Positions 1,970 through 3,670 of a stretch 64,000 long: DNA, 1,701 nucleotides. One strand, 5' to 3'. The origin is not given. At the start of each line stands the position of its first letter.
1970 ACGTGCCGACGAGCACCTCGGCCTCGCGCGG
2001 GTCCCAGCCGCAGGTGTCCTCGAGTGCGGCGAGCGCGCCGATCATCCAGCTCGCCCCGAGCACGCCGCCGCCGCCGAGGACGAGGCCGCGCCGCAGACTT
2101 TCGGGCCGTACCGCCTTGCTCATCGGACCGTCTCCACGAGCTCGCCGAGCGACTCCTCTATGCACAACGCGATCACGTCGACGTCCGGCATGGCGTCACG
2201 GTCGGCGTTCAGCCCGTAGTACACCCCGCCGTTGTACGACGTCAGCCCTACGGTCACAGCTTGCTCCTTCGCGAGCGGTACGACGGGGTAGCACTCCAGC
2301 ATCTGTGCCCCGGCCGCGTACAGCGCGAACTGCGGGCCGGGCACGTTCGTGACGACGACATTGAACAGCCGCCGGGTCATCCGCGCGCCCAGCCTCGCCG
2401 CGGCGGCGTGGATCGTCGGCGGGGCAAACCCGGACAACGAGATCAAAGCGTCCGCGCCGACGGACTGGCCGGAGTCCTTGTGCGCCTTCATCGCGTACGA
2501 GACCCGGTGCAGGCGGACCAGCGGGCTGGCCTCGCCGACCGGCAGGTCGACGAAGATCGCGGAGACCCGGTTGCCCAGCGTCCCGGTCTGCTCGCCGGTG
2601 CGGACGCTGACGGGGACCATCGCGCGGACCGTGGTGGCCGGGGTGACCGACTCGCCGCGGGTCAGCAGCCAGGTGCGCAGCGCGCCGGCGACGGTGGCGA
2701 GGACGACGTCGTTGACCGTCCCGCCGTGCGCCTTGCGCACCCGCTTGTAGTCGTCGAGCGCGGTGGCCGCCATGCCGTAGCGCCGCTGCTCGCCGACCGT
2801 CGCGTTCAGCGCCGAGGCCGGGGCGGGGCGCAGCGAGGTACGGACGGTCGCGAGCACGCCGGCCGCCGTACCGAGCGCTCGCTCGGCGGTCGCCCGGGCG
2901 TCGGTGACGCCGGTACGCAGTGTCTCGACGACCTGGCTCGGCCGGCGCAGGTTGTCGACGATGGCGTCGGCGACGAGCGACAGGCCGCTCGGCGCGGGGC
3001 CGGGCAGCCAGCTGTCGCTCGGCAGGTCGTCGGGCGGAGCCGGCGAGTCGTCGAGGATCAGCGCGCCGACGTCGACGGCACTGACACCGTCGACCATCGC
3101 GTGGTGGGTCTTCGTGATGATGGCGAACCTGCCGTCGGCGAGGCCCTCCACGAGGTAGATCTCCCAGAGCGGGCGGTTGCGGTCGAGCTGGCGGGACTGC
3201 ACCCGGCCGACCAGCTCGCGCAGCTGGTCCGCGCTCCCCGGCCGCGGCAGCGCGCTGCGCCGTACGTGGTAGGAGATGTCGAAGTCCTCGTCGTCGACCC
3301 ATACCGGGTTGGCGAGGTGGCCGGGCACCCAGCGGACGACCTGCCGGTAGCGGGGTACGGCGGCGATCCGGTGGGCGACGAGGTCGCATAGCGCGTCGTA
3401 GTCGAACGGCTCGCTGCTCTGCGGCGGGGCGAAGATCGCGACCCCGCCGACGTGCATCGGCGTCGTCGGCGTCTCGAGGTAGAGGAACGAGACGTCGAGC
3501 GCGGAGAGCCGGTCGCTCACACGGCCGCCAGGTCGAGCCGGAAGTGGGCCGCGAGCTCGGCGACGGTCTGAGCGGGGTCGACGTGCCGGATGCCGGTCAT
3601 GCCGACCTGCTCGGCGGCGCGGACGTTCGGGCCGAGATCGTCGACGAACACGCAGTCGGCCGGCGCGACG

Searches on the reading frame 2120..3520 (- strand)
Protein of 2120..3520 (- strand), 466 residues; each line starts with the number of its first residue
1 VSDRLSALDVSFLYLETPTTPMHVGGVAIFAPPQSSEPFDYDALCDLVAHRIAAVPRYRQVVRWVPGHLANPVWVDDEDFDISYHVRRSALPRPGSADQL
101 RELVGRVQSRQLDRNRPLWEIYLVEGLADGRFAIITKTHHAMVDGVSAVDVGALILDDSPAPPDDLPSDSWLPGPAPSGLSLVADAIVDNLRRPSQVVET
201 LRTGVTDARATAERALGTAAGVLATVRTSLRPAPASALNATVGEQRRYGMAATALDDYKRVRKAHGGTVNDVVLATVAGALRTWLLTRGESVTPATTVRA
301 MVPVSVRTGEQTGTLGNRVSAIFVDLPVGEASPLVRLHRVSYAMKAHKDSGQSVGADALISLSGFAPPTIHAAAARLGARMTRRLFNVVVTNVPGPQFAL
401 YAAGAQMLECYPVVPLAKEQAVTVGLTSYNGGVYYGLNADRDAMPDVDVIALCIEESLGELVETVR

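Call 85: search_protein_families(library=pfam, proteins=[window:2120-3520:-], max_evalue=0.00001)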
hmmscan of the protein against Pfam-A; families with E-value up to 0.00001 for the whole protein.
window:2120-3520:- (466 aa): 2 families
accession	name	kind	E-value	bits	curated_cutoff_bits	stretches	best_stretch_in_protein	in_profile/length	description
PF03007.21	WS_DGAT_cat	-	8e-79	265.5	23.6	1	5-273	1-263/263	Wax ester synthase/diacylglycerol acyltransferase catalytic domain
PF06974.18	WS_DGAT_C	-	1.8e-32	112.8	20.7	1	316-461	2-144/145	WS/DGAT C-terminal domain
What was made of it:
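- The window encodes a WS/DGAT enzyme at 2120-3520 (call 85), so neutral-lipid storage is plausible in this organism.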
